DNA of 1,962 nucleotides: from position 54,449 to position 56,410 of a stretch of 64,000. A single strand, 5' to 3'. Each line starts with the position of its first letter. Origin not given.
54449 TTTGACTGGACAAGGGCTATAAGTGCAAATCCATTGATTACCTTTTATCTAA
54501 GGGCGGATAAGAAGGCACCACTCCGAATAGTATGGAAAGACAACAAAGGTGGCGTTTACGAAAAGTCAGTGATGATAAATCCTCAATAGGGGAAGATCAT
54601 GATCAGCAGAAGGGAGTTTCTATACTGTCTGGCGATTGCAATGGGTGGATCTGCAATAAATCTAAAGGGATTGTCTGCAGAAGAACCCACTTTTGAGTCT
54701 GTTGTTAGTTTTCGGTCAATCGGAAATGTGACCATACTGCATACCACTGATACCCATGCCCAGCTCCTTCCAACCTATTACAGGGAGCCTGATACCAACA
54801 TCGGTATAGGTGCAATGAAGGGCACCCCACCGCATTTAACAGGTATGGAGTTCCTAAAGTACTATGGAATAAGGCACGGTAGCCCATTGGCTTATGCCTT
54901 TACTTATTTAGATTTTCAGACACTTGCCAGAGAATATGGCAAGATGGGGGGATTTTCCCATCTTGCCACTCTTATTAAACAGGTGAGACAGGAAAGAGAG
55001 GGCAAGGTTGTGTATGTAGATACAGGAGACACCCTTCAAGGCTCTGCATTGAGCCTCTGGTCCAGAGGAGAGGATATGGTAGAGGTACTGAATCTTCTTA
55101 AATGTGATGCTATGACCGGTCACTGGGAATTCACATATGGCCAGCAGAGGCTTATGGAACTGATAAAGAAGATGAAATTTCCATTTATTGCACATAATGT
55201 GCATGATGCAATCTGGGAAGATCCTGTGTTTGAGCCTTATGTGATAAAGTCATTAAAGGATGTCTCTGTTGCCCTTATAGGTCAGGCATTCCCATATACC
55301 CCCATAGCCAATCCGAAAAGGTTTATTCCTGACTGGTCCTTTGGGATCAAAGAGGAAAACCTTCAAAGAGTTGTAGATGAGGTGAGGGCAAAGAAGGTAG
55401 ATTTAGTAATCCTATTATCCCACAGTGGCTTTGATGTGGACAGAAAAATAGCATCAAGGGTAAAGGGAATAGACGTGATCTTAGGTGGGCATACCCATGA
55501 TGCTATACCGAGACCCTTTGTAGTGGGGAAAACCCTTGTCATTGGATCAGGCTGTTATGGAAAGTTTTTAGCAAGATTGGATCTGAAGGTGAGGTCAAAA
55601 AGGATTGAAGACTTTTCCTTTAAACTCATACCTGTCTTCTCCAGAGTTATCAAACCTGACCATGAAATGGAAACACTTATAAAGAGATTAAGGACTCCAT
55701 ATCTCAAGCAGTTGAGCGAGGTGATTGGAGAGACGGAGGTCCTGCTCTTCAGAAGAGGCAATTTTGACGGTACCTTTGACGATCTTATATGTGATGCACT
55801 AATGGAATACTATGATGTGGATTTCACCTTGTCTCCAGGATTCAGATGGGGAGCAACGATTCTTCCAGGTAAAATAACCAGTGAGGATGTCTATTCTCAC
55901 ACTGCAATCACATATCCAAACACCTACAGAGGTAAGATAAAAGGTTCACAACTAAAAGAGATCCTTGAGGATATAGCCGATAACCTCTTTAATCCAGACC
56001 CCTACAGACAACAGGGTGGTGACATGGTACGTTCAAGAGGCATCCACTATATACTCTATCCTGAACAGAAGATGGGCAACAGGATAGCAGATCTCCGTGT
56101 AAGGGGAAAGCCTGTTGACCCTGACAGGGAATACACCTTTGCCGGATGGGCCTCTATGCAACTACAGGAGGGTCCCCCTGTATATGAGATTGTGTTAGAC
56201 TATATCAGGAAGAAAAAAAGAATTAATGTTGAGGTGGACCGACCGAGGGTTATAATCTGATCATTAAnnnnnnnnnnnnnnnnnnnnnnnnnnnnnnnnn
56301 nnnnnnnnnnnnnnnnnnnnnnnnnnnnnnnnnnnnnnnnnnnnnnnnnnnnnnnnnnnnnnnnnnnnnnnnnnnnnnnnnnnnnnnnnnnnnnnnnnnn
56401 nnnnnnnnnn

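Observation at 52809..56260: Consensus sigma-54 promoter driving a truncated sox module (trx-like, periplasmic DsrE-like, SoxY, SoxZ, SoxB)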

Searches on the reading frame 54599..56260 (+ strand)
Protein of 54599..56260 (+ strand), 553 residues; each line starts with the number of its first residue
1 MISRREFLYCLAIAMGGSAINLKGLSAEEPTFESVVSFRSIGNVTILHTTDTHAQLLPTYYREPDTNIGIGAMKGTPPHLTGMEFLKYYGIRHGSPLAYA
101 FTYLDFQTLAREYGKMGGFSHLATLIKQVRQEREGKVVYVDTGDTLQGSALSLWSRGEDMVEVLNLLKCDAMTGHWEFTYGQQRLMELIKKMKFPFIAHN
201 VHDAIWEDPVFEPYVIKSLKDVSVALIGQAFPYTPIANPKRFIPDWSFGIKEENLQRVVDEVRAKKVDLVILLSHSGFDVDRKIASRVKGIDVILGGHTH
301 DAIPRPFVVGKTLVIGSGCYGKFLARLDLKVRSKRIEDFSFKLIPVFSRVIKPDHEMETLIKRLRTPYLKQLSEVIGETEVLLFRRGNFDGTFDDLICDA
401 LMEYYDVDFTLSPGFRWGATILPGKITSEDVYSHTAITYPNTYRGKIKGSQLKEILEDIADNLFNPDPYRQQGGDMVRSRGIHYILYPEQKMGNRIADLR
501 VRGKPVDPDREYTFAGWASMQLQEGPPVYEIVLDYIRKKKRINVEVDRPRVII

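Call 7: search_protein_families(library=pfam, proteins=[window:54599-56260:+], max_evalue=0.01)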
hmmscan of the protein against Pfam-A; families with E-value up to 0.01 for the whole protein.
window:54599-56260:+ (553 aa): 2 families
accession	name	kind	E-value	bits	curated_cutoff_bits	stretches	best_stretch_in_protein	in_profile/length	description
PF02872.23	5_nucleotid_C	-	7.3e-19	68.9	23.6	1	375-517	1-143/158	5'-nucleotidase, C-terminal domain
PF00149.33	Metallophos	-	2.5e-07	31.7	21.5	1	45-301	2-190/191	Calcineurin-like phosphoesterase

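Call 8: search_protein_families(library=ncbifam, proteins=[window:54599-56260:+], max_evalue=0.001)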
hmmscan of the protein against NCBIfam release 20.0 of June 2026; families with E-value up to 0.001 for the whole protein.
window:54599-56260:+ (553 aa): 13 families
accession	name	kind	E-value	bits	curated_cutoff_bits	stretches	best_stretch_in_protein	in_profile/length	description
TIGR04486.1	thiosulf_SoxB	equivalog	9.7e-244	809.8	550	1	3-546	1-547/556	thiosulfohydrolase SoxB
NF041198.1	UshA_like_PCGU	equivalog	1e-28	100.2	275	1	115-335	45-272/519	UshA-like (seleno)protein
NF006934.0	PRK09419.1-1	subfamily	1.6e-26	92.3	1646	1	102-516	635-1053/1174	multifunctional 2',3'-cyclic-nucleotide 2'-phosphodiesterase/3'-nucleotidase/5'-nucleotidase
NF006937.0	PRK09419.1-4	equivalog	2.2e-24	85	2554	2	256-502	831-1084/1411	multifunctional 2',3'-cyclic-nucleotide 2'-phosphodiesterase/3'-nucleotidase/5'-nucleotidase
NF007109.1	PRK09558.1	equivalog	2.5e-23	82.6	600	1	118-515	57-499/550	bifunctional UDP-sugar hydrolase/5'-nucleotidase UshA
TIGR01390.1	CycNucDiestase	equivalog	9.6e-22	77.2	883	1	116-305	28-243/626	2',3'-cyclic-nucleotide 2'-phosphodiesterase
NF006938.0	PRK09420.1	equivalog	1.5e-21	76.5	486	1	104-305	38-265/648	bifunctional 2',3'-cyclic-nucleotide 2'-phosphodiesterase/3'-nucleotidase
TIGR01530.1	nadN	equivalog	1.9e-19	69.7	436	1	115-300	30-216/550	NAD nucleotidase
NF040549.1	Nt5e_LPXTG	exception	5.4e-16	58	1050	1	117-262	118-264/731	cell surface ecto-5'-nucleotidase Nt5e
NF006935.0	PRK09419.1-2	equivalog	3.9e-15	54.6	2801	1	252-501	848-1104/1445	multifunctional 2',3'-cyclic-nucleotide 2'-phosphodiesterase/3'-nucleotidase/5'-nucleotidase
NF006936.0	PRK09419.1-3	equivalog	2.8e-14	51.7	2542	2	112-304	81-303/1212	multifunctional 2',3'-cyclic-nucleotide 2'-phosphodiesterase/3'-nucleotidase/5'-nucleotidase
NF008871.0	PRK11907.1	equivalog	8.5e-14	50.6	1266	1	118-304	143-356/814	bifunctional 2',3'-cyclic-nucleotide 2'-phosphodiesterase/3'-nucleotidase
NF006933.0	PRK09418.1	equivalog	9.6e-10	37.2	1419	1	118-203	67-166/780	bifunctional 2',3'-cyclic-nucleotide 2'-phosphodiesterase/3'-nucleotidase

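Call 9: find_encoding_contigs(protein=window:54599-56260:+, flank=10000, max_places=6)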
Protein window:54599-56260:+ (553 aa): 2 contigs read that carry it; 2 places shown.
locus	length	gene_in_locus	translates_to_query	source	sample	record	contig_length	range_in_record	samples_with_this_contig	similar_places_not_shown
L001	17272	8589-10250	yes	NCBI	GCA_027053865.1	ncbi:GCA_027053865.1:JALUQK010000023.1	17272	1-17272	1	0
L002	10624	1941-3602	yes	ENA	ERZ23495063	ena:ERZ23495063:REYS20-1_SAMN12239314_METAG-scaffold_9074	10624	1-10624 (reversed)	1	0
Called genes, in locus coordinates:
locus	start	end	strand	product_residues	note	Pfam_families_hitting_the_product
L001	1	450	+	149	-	?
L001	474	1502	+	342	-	PF01594:AI-2E_transport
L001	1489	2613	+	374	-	PF03464:eRF1_2 (faint), PF18854:baeRF_family10, PF18844:baeRF_family2 (weak), PF18845:baeRF_family3 (weak)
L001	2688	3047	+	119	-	PF03150:CCP_MauG (faint), PF21342:SoxA-TsdA_cyt-c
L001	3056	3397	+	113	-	-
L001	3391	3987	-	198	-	PF01914:MarC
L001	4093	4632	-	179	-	PF01661:Macro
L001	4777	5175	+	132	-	PF02635:DsrE, PF13686:DrsE_2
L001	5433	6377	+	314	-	PF00025:Arf (weak), PF01926:MMR_HSR1, PF02421:FeoB_N, PF02824:TGS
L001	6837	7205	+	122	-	PF13098:Thioredoxin_2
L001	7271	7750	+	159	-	PF02635:DsrE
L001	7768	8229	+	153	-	PF13501:SoxY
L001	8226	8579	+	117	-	PF08770:SoxZ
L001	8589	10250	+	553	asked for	PF00149:Metallophos (weak), PF02872:5_nucleotid_C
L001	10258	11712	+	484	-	PF12974:Phosphonate-bd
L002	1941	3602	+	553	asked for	PF00149:Metallophos (weak), PF02872:5_nucleotid_C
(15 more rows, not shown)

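Call 14: find_homologous_proteins(query=window:54599-56260:+, max_evalue=1e-20)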
Query window:54599-56260:+ (553 aa): 8000 proteins with E <= 1e-20 among 8000 candidates; the best 120 are listed.
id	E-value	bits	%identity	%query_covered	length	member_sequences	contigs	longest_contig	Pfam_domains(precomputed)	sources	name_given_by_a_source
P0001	0.0e+0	1277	100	100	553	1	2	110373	PF00149.34,PF02872.24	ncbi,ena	-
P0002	2.1e-266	903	67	100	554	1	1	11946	PF00149.34,PF02872.24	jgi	-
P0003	1.6e-264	897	67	100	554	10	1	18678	PF00149.34,PF02872.24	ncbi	-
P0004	1.3e-263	894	67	100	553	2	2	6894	PF00149.34,PF02872.24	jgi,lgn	jgi:sulfur-oxidizing protein SoxB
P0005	1.4e-262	890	66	100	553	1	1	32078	PF00149.34,PF02872.24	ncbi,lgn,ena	-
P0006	1.4e-262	890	66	100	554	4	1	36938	PF00149.34,PF02872.24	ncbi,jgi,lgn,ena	-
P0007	1.4e-261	887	67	100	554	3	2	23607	PF00149.34,PF02872.24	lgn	-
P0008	4.4e-261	885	66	100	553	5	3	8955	PF00149.34,PF02872.24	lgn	-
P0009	1.7e-260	883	65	100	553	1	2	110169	PF02872.24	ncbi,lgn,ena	-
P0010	8.3e-260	881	65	100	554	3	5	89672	PF00149.34,PF02872.24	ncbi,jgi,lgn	jgi:sulfur-oxidizing protein SoxB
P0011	7.3e-259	878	65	100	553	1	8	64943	PF00149.34,PF02872.24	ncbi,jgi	ncbi:MAG: thiosulfohydrolase SoxB [Candidatus Sulfobium sp.]|jgi:sulfur-oxidizing protein SoxB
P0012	5.9e-258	875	69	94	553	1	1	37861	PF00149.34,PF02872.24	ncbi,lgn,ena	-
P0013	2.1e-257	873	66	100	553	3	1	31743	PF00149.34,PF02872.24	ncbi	-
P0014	1.8e-256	870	66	100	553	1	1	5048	PF00149.34,PF02872.24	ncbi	-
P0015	3.1e-256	869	66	97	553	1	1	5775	PF00149.34,PF02872.24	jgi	-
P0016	8.0e-256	868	65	100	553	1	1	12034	PF00149.34,PF02872.24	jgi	jgi:sulfur-oxidizing protein SoxB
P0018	1.3e-254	864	64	100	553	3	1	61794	PF00149.34,PF02872.24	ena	-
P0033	6.5e-250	848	64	100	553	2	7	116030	PF00149.34,PF02872.24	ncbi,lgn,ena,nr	ncbi:trifunctional nucleotide phosphoesterase protein YfkN precursor [bacterium BMS3Abin07]|nr:trifu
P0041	5.8e-249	845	63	100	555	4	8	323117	PF00149.34,PF02872.24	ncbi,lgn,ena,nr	ncbi:trifunctional nucleotide phosphoesterase protein YfkN precursor [bacterium BMS3Bbin14]|nr:trifu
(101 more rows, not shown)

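Call 16: find_related_loci(query=A1, collection=genome_contigs, flank=10000)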
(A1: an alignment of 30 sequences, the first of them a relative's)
Query A1 (553 aa) in genome_contigs; peptide patterns used: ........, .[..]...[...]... (x = any residue, [..] = any of these).
600 stretches matched a pattern (row limit reached: there are more); 594 encode a relative of the query (tblastn E <= 1e-3); the best 80 are kept; 80 distinct loci.
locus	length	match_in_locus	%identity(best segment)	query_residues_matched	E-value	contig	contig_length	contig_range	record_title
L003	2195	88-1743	63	2-553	0e+0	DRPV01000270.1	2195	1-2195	MAG TPA_asm: Desulfobacterales bacterium isolate HyVt-567 HyVt-567_k145_694888, whole genome shotgun sequence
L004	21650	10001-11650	64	2-552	0e+0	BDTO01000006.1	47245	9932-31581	Bacterium BMS3Bbin05 DNA, contig: NODE_18, whole genome shotgun sequence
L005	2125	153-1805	55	1-543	0e+0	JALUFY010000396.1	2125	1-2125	MAG: Hyphomicrobiales bacterium isolate S143_metabat2_scaf2bin.111 S143_NODE_76707_length_2125_cov_1.750250, whole genom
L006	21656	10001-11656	55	1-545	0e+0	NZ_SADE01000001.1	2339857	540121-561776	Hwanghaeella grinnelliae strain Gri0909 Gri0909_1, whole genome shotgun sequence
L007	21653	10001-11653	54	1-544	0e+0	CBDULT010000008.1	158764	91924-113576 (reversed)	MAG TPA_asm: uncultured Thalassospiraceae bacterium isolate SRR22808124_binner12_Refined_92 genome assembly, contig: ERZ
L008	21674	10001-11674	54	1-548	0e+0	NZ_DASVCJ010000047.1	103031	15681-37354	MAG: Ferrovibrio sp. isolate SMAG_U2003 k141_1430331, whole genome shotgun sequence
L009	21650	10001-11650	53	1-547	0e+0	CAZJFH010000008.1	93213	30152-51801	MAG TPA_asm: uncultured Rhodospirillaceae bacterium isolate SRP093185_co1_73 genome assembly, contig: NODE_59_length_932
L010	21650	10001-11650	53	1-547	0e+0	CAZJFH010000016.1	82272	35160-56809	MAG TPA_asm: uncultured Rhodospirillaceae bacterium isolate SRP093185_co1_73 genome assembly, contig: NODE_94_length_822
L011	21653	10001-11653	54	1-544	0e+0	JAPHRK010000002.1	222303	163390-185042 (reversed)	MAG: Rhodospirillales bacterium isolate N2D-Bin_14 c_000001000612, whole genome shotgun sequence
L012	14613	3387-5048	52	1-548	0e+0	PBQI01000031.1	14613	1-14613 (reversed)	MAG: Rhodospirillaceae bacterium isolate NP992 46898, whole genome shotgun sequence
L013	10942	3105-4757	54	1-544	0e+0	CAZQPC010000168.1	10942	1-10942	MAG TPA_asm: uncultured Magnetovibrio sp. isolate binchicken_co46_96 genome assembly, contig: NODE_11695_length_10942_co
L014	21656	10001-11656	53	1-548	0e+0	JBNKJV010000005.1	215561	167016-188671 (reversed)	MAG: Sedimenticolaceae bacterium isolate H2.bin.12.strict NODE_5_length_215561_cov_7.949333, whole genome shotgun sequen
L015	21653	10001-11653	53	1-544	0e+0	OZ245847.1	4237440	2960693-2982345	MAG: Rhodospirillales bacterium isolate a3b51f7d-2ba9-4b20-b109-360ef5d28540 genome assembly, chromosome: 1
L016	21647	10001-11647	53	1-544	0e+0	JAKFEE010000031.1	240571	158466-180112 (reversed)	MAG: Rhodospirillaceae bacterium isolate LC065 contig-124_10, whole genome shotgun sequence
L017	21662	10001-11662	63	2-553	0e+0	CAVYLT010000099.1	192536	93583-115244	MAG: Nitrospirota bacterium isolate MFD01299.bin.2.211 genome assembly, contig: contig_7917, whole genome shotgun sequen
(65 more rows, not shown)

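Call 17: find_encoding_contigs(protein=P0009, flank=10000, max_places=2)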
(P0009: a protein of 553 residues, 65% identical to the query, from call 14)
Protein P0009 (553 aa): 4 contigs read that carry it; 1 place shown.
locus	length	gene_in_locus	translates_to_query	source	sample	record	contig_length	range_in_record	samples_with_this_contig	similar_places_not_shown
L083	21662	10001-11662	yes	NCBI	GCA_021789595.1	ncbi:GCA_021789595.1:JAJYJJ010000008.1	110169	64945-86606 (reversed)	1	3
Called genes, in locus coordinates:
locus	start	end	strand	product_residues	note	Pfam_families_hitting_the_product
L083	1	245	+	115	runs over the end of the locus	PF04343:DUF488, PF22751:DUF488-N3a, PF22752:DUF488-N3i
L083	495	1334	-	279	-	PF17284:Spermine_synt_N, PF01564:Spermine_synth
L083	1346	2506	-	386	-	PF00278:Orn_DAP_Arg_deC, PF02784:Orn_Arg_deC_N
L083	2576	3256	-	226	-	PF00226:DnaJ, PF14559:TPR_19 (faint), PF13181:TPR_8 (faint), PF00515:TPR_1 (faint), PF07719:TPR_2 (faint), PF13432:TPR_16 (weak), PF13414:TPR_11 (faint)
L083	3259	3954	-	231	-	-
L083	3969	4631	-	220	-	PF01728:FtsJ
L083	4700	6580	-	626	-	PF00456:Transketolase_N (faint), PF13292:DXP_synthase_N, PF00676:E1_dh (faint), PF02775:TPP_enzyme_C (faint), PF02779:Transket_pyr, PF02780:Transketolase_C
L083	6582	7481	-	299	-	PF00348:polyprenyl_synt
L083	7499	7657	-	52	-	-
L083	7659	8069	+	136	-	PF13098:Thioredoxin_2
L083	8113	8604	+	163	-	PF02635:DsrE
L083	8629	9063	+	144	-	PF02635:DsrE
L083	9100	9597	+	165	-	PF13501:SoxY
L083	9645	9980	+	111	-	PF08770:SoxZ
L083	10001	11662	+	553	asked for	PF02872:5_nucleotid_C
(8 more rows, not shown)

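Call 18: find_encoding_contigs(protein=P0041, flank=10000, max_places=2)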
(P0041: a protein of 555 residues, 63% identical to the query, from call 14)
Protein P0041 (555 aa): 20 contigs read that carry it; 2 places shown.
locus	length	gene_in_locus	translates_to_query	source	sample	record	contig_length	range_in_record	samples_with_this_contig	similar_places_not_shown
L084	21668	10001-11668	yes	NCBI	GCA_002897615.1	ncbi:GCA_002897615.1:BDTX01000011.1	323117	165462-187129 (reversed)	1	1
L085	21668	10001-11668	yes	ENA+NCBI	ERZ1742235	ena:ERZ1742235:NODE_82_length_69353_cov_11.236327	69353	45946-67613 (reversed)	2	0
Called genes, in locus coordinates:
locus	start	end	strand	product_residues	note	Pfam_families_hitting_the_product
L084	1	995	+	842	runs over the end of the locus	PF11897:DUF3417, PF00343:Phosphorylase, PF28476:GlgP_C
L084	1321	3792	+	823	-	PF00690:Cation_ATPase_N, PF00122:E1-E2_ATPase, PF00702:Hydrolase, PF08282:Hydrolase_3 (faint)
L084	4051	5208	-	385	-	PF13609:Porin_4, PF07396:Porin_O_P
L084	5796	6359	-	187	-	PF02683:DsbD_TM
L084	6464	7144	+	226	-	-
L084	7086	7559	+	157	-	PF13098:Thioredoxin_2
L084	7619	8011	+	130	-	PF13442:Cytochrome_CBB3, PF00034:Cytochrom_C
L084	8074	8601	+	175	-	PF13501:SoxY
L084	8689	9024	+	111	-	PF08770:SoxZ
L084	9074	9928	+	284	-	PF21342:SoxA-TsdA_cyt-c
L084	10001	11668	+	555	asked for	PF00149:Metallophos (weak), PF02872:5_nucleotid_C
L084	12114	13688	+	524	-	PF12974:Phosphonate-bd, PF09084:NMT1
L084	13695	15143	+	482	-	PF17203:sCache_3_2 (faint), PF00512:HisKA, PF02518:HATPase_c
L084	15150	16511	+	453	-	PF00072:Response_reg, PF00158:Sigma54_activat, PF14532:Sigma54_activ_2, PF01078:Mg_chelatase (faint), PF07728:AAA_5 (faint), PF25601:AAA_lid_14, PF02954:HTH_8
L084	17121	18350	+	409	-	PF04143:Sulf_transp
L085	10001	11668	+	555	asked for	PF00149:Metallophos (weak), PF02872:5_nucleotid_C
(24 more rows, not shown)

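Call 19: find_encoding_contigs(protein=P0011, flank=10000, max_places=2)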
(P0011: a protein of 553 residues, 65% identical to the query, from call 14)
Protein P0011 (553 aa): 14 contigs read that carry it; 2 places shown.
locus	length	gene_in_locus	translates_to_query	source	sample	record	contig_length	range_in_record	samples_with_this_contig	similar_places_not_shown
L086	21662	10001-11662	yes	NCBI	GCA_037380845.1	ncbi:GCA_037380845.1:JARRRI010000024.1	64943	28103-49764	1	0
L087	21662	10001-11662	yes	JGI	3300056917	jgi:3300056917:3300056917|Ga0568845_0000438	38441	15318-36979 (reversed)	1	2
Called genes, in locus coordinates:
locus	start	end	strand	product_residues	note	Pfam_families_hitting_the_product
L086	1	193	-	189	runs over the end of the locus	-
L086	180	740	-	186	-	PF09721:Exosortase_EpsH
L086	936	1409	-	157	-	PF01967:MoaC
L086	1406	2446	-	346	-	PF04055:Radical_SAM, PF06463:Mob_synth_C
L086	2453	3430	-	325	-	PF13512:TPR_18 (faint), PF13525:YfiO, PF07719:TPR_2 (faint), PF13428:TPR_14 (faint), PF13432:TPR_16, PF13174:TPR_6 (weak)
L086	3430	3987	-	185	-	PF00691:OmpA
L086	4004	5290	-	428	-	PF04052:TolB_N, PF26549:Tricorn_N, PF26550:Tricorn_2nd, PF26549:Tricorn_N, PF26550:Tricorn_2nd, PF07676:PD40, PF26549:Tricorn_N, PF07676:PD40, +5 more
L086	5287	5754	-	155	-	PF13103:TonB_2, PF03544:TonB_C (weak)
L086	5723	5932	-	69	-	-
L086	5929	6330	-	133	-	PF02472:ExbD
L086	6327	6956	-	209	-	PF01618:MotA_ExbB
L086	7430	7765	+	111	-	-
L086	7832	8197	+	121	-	PF13442:Cytochrome_CBB3 (weak), PF00034:Cytochrom_C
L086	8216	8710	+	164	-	PF13501:SoxY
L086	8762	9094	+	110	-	PF08770:SoxZ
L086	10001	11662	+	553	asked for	PF00149:Metallophos (faint), PF02872:5_nucleotid_C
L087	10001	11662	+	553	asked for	PF00149:Metallophos (faint), PF02872:5_nucleotid_C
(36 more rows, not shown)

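Call 35: find_encoding_contigs(protein=P0006, flank=10000, max_places=1)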
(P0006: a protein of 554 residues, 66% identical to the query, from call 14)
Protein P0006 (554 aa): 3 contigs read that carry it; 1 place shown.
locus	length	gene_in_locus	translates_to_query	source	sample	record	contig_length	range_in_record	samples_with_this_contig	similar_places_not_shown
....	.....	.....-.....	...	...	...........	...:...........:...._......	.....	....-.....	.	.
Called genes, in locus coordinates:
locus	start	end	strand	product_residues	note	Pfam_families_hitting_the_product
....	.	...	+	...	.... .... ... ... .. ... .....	-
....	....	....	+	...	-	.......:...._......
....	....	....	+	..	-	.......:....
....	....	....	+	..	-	-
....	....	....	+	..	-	-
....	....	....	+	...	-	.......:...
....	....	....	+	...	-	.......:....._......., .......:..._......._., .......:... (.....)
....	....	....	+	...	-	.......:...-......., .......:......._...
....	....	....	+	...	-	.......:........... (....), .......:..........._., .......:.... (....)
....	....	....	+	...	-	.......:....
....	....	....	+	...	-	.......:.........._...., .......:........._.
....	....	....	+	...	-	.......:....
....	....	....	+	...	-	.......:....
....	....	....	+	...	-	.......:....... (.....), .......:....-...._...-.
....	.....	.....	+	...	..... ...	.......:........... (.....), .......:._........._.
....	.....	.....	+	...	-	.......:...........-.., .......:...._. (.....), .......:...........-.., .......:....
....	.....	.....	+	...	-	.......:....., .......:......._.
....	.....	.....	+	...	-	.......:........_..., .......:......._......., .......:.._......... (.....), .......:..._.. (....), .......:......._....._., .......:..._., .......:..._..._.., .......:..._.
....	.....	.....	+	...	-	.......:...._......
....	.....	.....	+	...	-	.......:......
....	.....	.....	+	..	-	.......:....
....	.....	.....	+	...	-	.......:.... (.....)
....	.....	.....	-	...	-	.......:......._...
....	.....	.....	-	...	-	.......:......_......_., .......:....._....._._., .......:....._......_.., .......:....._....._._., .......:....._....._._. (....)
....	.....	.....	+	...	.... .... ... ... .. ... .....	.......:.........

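Call 36: find_encoding_contigs(protein=P0012, flank=10000, max_places=1)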
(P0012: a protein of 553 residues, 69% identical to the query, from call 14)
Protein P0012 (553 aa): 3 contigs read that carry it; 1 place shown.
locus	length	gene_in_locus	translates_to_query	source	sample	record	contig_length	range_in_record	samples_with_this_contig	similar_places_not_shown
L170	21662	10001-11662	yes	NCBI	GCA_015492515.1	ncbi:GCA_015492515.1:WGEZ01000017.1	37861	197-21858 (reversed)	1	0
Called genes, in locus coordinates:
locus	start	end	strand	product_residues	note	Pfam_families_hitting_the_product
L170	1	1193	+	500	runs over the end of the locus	PF12801:Fer4_5, PF12797:Fer4_2 (faint), PF12837:Fer4_6 (faint), PF13484:Fer4_16 (faint), PF14697:Fer4_21 (faint), PF00037:Fer4 (weak), PF12838:Fer4_7 (weak), PF00037:Fer4 (weak), +2 more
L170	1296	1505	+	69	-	-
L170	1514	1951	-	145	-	PF06146:PsiE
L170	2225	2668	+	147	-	PF00226:DnaJ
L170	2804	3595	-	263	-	PF01061:ABC2_membrane (weak), PF12698:ABC2_membrane_3 (weak)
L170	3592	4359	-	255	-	PF00005:ABC_tran, PF13401:AAA_22 (faint), PF13304:AAA_21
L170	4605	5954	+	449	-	PF00675:Peptidase_M16, PF05193:Peptidase_M16_C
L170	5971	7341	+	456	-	PF00675:Peptidase_M16, PF05193:Peptidase_M16_C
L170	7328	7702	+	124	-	PF00032:Cytochrom_B_C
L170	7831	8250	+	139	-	PF13098:Thioredoxin_2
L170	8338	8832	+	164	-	PF02635:DsrE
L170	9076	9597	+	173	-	PF13501:SoxY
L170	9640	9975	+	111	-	PF08770:SoxZ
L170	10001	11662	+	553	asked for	PF00149:Metallophos (faint), PF02872:5_nucleotid_C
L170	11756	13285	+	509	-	PF12974:Phosphonate-bd, PF09084:NMT1 (weak)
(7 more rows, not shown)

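Call 37: find_encoding_contigs(protein=P0018, flank=10000, max_places=1)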
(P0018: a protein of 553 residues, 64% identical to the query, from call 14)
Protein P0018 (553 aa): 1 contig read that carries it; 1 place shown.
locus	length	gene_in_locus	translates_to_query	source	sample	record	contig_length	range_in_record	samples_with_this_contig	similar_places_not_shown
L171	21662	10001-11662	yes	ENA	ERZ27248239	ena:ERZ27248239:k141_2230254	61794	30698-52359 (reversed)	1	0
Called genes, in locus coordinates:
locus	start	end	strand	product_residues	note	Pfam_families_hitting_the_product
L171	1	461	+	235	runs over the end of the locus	PF00515:TPR_1 (weak), PF13424:TPR_12 (weak), PF13414:TPR_11 (weak), PF13432:TPR_16 (weak), PF13432:TPR_16, PF00515:TPR_1, PF13424:TPR_12, PF13432:TPR_16, +16 more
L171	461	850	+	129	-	PF00383:dCMP_cyt_deam_1, PF08211:dCMP_cyt_deam_2, PF26947:CDL (weak)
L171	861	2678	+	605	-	PF17764:PriA_3primeBD, PF18319:Zn_ribbon_PriA (weak)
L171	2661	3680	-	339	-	PF01121:CoaE, PF01687:Flavokinase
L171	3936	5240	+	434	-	PF03447:NAD_binding_3, PF00742:Homoserine_dh, PF01842:ACT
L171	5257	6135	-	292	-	PF00892:EamA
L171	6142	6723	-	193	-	PF01613:Flavin_Reduct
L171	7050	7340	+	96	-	PF13098:Thioredoxin_2 (weak)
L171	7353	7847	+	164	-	PF02635:DsrE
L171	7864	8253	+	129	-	PF00034:Cytochrom_C, PF13442:Cytochrome_CBB3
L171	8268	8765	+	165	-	PF13501:SoxY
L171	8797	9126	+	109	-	PF08770:SoxZ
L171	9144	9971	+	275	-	PF13442:Cytochrome_CBB3 (faint), PF21342:SoxA-TsdA_cyt-c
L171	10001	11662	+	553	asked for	PF00149:Metallophos (faint), PF02872:5_nucleotid_C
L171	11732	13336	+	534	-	PF12974:Phosphonate-bd, PF09084:NMT1 (weak)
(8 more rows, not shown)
